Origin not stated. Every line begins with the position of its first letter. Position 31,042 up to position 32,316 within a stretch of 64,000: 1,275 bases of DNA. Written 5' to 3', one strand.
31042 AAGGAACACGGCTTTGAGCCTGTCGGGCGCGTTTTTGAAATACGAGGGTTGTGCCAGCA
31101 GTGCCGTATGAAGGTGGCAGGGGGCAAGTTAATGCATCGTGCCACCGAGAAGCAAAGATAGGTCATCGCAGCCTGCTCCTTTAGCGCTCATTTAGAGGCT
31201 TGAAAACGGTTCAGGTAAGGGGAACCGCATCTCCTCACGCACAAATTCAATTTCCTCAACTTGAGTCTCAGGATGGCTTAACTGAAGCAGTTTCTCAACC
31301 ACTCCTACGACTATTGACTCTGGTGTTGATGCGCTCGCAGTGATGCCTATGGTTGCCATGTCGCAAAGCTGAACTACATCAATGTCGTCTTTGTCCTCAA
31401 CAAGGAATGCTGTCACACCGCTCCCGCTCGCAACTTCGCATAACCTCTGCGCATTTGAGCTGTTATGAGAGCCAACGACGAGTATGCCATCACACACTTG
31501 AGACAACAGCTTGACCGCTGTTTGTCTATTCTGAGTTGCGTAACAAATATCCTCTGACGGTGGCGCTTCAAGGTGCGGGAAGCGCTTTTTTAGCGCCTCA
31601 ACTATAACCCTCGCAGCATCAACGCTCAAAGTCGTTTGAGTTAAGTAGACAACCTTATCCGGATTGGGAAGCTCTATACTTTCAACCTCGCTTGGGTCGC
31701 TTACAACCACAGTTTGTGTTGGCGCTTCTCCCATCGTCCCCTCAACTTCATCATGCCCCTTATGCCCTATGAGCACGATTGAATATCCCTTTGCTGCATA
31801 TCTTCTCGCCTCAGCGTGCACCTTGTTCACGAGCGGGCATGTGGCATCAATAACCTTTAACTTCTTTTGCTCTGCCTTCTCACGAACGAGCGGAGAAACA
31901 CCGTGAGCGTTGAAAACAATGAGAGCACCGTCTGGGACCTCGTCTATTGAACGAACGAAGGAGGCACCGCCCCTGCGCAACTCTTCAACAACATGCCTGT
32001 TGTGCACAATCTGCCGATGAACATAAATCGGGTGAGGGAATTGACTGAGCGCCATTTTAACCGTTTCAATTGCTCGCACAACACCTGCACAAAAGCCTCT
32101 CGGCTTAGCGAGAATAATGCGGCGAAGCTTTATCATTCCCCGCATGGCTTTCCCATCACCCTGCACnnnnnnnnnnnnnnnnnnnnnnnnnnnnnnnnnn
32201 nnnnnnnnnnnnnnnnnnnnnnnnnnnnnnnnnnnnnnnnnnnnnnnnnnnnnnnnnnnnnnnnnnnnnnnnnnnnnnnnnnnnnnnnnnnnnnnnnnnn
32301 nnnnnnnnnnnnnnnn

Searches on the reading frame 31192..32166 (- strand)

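Call 45: search_protein_families(library=pfam, proteins=[window:31192-32166:-], max_evalue=0.00001)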
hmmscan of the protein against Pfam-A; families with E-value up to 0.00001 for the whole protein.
window:31192-32166:- (324 aa): 1 family
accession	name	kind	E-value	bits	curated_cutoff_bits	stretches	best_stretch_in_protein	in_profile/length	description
PF02401.23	LYTB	-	4.4e-94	315.1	24.5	1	17-293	1-266/267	LytB protein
